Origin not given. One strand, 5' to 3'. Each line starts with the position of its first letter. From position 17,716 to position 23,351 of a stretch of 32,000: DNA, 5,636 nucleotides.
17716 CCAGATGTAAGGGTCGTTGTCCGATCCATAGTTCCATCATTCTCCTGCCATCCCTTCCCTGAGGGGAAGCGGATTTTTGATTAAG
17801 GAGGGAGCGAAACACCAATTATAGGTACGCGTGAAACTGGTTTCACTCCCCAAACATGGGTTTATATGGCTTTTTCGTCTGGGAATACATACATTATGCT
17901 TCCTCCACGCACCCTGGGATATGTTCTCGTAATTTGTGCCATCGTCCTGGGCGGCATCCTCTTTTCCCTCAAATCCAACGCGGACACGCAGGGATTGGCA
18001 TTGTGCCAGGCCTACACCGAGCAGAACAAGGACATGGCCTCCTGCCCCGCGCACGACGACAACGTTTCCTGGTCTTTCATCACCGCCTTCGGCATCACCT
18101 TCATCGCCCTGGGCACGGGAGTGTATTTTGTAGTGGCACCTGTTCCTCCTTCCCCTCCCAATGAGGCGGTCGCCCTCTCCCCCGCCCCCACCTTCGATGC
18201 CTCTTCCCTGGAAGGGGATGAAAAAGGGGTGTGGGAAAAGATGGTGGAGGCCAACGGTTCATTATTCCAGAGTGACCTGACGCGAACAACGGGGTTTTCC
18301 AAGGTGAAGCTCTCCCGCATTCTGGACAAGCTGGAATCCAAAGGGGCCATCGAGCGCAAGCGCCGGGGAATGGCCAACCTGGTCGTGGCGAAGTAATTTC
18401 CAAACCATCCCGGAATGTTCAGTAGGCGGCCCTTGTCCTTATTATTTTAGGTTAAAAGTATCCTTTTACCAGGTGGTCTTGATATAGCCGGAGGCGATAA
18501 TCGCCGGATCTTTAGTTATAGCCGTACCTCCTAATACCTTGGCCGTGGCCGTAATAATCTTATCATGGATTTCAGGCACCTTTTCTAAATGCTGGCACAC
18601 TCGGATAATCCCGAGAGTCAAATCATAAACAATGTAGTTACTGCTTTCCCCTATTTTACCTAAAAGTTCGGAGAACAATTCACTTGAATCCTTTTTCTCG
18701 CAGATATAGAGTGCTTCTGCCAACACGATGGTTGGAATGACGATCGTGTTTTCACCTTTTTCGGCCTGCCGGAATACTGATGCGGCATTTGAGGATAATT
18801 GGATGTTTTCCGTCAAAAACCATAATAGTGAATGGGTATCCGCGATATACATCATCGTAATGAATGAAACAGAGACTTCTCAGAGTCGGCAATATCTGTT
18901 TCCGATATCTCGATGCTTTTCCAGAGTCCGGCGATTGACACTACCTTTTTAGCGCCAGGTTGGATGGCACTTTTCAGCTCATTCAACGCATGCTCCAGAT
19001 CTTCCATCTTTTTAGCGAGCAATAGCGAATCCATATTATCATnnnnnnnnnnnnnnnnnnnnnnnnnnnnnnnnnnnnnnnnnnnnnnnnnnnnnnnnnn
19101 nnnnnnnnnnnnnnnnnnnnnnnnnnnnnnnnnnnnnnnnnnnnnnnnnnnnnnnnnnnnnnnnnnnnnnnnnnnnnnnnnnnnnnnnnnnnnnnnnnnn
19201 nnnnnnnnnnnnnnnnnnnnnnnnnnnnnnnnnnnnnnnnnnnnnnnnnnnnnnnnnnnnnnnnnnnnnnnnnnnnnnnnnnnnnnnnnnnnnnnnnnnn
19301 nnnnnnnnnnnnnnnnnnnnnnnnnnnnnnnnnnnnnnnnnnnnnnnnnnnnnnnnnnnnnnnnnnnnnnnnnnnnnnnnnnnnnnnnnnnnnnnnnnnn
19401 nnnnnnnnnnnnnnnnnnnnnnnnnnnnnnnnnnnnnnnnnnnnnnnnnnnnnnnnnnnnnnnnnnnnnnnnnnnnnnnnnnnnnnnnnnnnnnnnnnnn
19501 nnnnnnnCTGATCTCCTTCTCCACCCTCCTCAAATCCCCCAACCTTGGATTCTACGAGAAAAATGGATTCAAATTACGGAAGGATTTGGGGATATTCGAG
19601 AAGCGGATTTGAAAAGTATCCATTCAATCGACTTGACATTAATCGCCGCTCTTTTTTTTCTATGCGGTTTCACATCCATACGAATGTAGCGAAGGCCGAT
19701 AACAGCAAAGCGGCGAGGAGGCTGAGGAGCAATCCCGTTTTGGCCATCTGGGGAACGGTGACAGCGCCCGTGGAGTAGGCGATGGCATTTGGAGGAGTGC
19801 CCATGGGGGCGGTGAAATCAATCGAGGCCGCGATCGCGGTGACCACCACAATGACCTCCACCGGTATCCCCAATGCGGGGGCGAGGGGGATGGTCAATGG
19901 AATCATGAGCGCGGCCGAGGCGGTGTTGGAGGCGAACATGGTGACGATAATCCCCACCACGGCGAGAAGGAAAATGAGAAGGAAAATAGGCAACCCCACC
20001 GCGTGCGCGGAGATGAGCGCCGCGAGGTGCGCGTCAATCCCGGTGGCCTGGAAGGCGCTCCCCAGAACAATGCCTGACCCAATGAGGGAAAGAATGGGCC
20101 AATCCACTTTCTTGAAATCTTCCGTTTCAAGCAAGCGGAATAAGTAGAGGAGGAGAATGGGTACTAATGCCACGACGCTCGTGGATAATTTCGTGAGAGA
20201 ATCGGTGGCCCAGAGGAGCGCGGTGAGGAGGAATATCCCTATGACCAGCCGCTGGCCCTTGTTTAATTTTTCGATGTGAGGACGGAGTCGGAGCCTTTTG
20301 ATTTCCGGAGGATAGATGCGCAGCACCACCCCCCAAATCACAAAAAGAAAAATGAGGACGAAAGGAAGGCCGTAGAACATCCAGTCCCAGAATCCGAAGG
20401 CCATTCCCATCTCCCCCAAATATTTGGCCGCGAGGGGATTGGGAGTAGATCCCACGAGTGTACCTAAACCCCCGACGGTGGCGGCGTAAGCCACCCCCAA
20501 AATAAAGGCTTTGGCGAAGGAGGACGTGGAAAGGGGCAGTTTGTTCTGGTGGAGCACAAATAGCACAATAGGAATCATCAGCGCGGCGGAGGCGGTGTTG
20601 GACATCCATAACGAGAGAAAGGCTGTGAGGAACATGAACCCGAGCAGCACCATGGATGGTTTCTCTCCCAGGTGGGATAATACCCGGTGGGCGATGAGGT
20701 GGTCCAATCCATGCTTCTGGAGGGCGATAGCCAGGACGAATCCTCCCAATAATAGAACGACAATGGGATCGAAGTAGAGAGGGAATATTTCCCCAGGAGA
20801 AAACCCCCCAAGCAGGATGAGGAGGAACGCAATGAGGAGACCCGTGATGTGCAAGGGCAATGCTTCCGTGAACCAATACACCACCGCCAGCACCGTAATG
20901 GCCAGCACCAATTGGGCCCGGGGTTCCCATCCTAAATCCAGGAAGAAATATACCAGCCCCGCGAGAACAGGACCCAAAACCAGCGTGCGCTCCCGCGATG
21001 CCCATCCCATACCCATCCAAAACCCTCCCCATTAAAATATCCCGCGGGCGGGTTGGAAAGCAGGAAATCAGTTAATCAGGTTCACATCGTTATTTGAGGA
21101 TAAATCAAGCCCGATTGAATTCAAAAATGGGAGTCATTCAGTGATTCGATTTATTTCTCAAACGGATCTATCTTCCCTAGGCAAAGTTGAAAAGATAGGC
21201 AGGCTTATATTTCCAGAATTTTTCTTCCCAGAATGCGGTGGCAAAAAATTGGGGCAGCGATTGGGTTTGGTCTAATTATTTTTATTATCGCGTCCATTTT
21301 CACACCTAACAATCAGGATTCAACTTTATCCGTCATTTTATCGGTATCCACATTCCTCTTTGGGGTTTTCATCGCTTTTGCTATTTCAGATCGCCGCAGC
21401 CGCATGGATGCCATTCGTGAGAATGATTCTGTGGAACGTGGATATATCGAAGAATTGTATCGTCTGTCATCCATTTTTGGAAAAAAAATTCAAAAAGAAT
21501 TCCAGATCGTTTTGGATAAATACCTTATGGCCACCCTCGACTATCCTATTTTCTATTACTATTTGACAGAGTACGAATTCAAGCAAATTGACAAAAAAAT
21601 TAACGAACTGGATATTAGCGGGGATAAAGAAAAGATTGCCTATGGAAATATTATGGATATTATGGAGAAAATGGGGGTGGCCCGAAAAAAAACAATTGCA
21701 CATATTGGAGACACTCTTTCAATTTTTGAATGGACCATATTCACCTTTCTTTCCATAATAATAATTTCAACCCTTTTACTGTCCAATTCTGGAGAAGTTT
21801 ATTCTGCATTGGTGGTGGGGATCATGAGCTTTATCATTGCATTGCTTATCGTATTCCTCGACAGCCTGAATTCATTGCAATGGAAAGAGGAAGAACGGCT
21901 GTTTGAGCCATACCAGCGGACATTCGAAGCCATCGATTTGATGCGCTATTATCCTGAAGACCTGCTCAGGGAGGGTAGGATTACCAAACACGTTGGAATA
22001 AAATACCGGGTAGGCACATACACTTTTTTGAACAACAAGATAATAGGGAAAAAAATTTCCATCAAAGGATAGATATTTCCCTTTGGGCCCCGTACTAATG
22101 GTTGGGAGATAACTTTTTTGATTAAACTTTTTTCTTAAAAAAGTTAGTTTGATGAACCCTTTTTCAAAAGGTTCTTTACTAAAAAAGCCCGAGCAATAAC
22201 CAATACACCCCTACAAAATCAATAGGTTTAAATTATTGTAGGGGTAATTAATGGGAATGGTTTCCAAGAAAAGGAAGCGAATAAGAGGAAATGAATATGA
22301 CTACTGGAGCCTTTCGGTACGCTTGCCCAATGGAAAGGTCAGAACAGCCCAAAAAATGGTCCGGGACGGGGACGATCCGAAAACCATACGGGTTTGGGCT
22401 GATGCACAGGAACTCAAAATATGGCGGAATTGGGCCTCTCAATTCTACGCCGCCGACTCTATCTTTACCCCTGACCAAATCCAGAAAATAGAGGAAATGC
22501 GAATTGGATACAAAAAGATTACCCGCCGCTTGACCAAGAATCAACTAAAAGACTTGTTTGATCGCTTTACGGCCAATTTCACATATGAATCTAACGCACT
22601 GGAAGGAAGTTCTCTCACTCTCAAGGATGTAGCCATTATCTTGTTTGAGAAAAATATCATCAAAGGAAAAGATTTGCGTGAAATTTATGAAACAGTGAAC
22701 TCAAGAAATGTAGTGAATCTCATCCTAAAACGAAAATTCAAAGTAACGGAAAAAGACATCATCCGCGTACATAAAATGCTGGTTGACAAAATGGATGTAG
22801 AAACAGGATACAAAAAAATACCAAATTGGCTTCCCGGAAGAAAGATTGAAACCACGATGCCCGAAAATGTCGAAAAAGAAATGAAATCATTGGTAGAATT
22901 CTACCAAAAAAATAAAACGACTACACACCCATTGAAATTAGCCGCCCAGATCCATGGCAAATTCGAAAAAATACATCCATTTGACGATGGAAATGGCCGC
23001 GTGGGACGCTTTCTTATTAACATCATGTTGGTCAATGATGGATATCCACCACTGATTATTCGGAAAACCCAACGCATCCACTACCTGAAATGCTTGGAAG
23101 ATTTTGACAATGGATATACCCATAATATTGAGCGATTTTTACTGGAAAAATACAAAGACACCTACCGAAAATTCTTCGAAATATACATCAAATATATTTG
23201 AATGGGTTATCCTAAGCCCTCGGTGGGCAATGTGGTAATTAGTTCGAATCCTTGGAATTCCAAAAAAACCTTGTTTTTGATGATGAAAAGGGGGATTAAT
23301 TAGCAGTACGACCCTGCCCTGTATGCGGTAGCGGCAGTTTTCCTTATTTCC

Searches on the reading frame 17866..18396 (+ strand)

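Call 12: search_protein_families(library=pfam, proteins=[window:17866-18396:+], max_evalue=0.01)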
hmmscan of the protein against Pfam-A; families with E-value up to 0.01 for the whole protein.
window:17866-18396:+ (176 aa): 5 families
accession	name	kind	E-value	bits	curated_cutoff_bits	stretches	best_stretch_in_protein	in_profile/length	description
PF24034.1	DUF7343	-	3.7e-10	39.9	27.6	1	118-174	4-60/62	Domain of unknown function (DUF7343)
PF12802.13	MarR_2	-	6.9e-06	26.6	27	1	128-166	15-54/61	MarR family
PF01047.28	MarR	-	0.00018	21.7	24.6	1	129-166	14-51/59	MarR family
PF01978.25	TrmB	-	0.0025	18.1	25.6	1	118-167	9-57/68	Sugar-specific transcriptional regulator TrmB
PF13545.12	HTH_Crp_2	-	0.0034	17.8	27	1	135-167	25-57/70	Crp-like helix-turn-helix domain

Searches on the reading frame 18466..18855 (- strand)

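Call 12: search_protein_families(library=pfam, proteins=[window:18466-18855:-], max_evalue=0.01)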
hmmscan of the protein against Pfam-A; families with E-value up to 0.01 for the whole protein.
window:18466-18855:- (129 aa): 1 family
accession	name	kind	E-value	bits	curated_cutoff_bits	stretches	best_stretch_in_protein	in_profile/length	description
PF01850.27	PIN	-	1.9e-07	32.1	23.6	1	3-118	1-113/120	PIN domain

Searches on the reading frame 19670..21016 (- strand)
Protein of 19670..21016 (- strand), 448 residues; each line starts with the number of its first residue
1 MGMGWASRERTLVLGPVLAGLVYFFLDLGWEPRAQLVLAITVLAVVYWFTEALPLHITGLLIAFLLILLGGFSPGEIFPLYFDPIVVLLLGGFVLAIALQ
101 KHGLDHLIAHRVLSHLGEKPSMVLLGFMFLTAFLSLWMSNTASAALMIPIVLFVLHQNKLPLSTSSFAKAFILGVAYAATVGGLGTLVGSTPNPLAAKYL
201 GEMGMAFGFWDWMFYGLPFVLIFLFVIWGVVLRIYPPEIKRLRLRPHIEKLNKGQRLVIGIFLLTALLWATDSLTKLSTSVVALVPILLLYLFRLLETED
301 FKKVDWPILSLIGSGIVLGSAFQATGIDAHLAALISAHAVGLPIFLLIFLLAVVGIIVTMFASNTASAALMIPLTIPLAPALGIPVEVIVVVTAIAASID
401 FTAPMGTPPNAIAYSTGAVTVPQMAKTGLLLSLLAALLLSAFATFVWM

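Call 11: search_protein_families(library=pfam, proteins=[window:19670-21016:-], max_evalue=0.01)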
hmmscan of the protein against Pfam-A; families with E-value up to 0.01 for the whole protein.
window:19670-21016:- (448 aa): 2 families
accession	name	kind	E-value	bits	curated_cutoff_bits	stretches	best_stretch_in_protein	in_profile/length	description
PF03600.22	CitMHS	-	9.9e-66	222.6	31.9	2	46-396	2-336/336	Citrate transporter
PF00939.25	Na_sulph_symp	-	4.3e-50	171.5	27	1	29-447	25-466/472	Sodium:sulfate symporter transmembrane region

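Call 15: find_encoding_contigs(protein=window:19670-21016:-, flank=10000, max_places=10)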
Protein window:19670-21016:- (448 aa): 3 contigs read that carry it; 3 places shown.
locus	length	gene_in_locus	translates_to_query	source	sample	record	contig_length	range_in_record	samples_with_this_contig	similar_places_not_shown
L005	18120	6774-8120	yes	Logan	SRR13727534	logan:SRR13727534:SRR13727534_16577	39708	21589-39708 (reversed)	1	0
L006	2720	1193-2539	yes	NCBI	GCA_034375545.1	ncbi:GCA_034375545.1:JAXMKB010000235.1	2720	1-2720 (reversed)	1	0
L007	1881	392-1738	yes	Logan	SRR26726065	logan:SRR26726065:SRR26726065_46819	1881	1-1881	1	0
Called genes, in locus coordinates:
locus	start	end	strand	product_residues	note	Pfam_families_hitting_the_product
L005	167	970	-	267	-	PF00561:Abhydrolase_1 (weak), PF12146:Hydrolase_4, PF12697:Abhydrolase_6 (weak)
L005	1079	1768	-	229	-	PF00106:adh_short, PF13561:adh_short_C2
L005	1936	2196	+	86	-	PF24434:DUF7557 (weak)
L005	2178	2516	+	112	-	-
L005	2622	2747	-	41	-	-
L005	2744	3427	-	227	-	PF00882:Zn_dep_PLPC (weak)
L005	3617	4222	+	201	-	-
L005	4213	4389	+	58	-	PF26477:DUF8150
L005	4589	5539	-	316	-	PF02661:Fic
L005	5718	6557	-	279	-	PF14023:Bestrophin-like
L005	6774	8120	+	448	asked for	PF00939:Na_sulph_symp, PF03600:CitMHS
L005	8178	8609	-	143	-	PF09390:DUF1999 (weak), PF00583:Acetyltransf_1 (weak), PF13508:Acetyltransf_7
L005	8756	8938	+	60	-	-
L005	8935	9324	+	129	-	PF01850:PIN (weak)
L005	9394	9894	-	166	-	PF24034:DUF7343, PF12802:MarR_2 (weak)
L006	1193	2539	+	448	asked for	PF00939:Na_sulph_symp, PF03600:CitMHS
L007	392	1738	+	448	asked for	PF00939:Na_sulph_symp, PF03600:CitMHS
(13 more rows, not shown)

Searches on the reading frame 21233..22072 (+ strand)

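Call 11: search_protein_families(library=pfam, proteins=[window:21233-22072:+], max_evalue=0.01)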
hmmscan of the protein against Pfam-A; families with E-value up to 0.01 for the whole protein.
window:21233-22072:+ (279 aa): 3 families
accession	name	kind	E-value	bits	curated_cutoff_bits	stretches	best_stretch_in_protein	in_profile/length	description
PF14023.12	Bestrophin-like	-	9.7e-16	58.5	32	1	28-208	26-213/232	Bestrophin-like domain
PF13010.11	pRN1_helical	-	0.0089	16.5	27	0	116-173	36-92/138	Primase helical domain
PF01284.28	MARVEL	-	0.0093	16.4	32.8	0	164-212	11-62/135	Membrane-associating domain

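Call 49: search_protein_families(library=ncbifam, proteins=[window:21233-22072:+], max_evalue=0.1)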
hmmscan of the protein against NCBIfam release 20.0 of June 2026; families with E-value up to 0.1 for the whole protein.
window:21233-22072:+ (279 aa): 2 families
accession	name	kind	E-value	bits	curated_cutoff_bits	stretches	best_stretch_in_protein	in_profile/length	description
NF041560.1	T6SS_Burk_ExIF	subfamily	0.066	12.9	90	0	142-226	112-197/234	putative type VI secretion system effector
NF033688.1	MG406_fam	hypoth_equivalog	0.077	13.4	40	0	167-209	14-58/118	MG406 family protein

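Call 50: search_protein_families(library=padloc, proteins=[window:21233-22072:+], max_evalue=0.1)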
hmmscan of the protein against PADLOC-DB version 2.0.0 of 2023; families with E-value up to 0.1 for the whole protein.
window:21233-22072:+ (279 aa): 0 families

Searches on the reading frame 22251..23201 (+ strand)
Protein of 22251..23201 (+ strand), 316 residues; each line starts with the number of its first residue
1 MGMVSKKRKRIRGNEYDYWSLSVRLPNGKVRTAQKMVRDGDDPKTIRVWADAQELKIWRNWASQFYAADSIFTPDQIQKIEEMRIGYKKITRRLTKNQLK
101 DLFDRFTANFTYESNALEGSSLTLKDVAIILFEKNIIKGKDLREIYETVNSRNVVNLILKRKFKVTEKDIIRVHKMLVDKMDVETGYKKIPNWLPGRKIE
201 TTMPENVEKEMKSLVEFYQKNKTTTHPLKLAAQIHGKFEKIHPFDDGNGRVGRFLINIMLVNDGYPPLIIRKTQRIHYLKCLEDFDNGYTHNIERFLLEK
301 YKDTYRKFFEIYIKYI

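Call 11: search_protein_families(library=pfam, proteins=[window:22251-23201:+], max_evalue=0.01)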
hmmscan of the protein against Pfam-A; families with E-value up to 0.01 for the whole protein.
window:22251-23201:+ (316 aa): 1 family
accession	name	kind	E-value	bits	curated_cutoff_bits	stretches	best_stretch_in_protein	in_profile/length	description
PF02661.23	Fic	-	7.5e-20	72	24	1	165-260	2-93/93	Fic/DOC family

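Call 13: find_encoding_contigs(protein=window:22251-23201:+, flank=10000, max_places=10)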
Protein window:22251-23201:+ (316 aa): 1 contig read that carries it; 1 place shown.
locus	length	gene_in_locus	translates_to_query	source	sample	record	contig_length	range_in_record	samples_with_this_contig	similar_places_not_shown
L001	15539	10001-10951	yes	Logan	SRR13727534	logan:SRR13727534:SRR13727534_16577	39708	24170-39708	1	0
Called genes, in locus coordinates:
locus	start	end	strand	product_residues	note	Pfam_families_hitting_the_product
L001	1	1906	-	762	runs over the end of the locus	PF00403:HMA, PF00122:E1-E2_ATPase, PF00702:Hydrolase, PF08282:Hydrolase_3 (faint)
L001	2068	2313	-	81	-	PF18926:DUF5676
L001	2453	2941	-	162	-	-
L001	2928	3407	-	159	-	-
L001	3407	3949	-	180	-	-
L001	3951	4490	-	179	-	-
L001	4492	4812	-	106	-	-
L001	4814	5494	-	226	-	-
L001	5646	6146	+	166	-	PF24034:DUF7343, PF12802:MarR_2 (weak)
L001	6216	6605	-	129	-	PF01850:PIN (weak)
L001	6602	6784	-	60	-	-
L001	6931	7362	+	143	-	PF09390:DUF1999 (weak), PF00583:Acetyltransf_1 (weak), PF13508:Acetyltransf_7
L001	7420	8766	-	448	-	PF00939:Na_sulph_symp, PF03600:CitMHS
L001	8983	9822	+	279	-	PF14023:Bestrophin-like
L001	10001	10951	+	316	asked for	PF02661:Fic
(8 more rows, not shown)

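Call 49: search_protein_families(library=ncbifam, proteins=[window:22251-23201:+], max_evalue=0.1)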
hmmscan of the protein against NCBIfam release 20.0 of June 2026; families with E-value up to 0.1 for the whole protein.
window:22251-23201:+ (316 aa): 6 families
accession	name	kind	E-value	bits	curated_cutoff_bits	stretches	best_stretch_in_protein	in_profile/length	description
NF046030.1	ProtAdlyltaseSoFic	equivalog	2.9e-09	36.3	550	1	207-264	158-215/361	protein adenylyltransferase Fic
TIGR02613.1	mob_myst_B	hypoth_equivalog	4.1e-06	26.8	124.4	1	204-269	83-150/186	mobile mystery protein B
NF041381.1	XopAC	subfamily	1.7e-05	23.7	450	1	180-277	334-428/451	XopAC/AvrAC family type III secretion system effector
NF043028.1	T4SS_AnkX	equivalog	0.00069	17.9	1400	1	219-268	202-252/938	Dot/Icm T4SS effector AnkN/AnkX/LegA8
TIGR01550.1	DOC_P1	subfamily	0.0024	18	38.65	1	199-265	24-89/122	type II toxin-antitoxin system death-on-curing family toxin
NF010653.0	PRK14052.1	equivalog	0.0029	16.8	364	1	215-278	322-385/387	VopS family T3SS effector adenosine monophosphate-protein transferase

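Call 50: search_protein_families(library=padloc, proteins=[window:22251-23201:+], max_evalue=0.1)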
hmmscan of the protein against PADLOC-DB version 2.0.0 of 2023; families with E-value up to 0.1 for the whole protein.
window:22251-23201:+ (316 aa): 8 families
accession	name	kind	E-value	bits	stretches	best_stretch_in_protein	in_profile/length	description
PDLC04836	PDC-S04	-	5.5e-40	135.1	1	91-309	10-234/244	-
PDLC04837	PDC-S04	-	2.6e-39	132.9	1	95-305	14-227/234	-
PDLC04840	PDC-S04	-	5.7e-36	122.3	1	101-288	6-202/227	-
PDLC03963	SoFic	-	2.8e-26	90.7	1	87-267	39-219/361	-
PDLC04966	PDC-S24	-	1.4e-15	55.2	1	162-267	229-343/497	-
PDLC04839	PDC-S04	-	1.5e-13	48.9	1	197-288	98-189/205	-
PDLC04838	PDC-S04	-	5.1e-07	27.7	1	204-266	101-168/209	-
PDLC04841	PDC-S04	-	0.0017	16.1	0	239-265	207-233/292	-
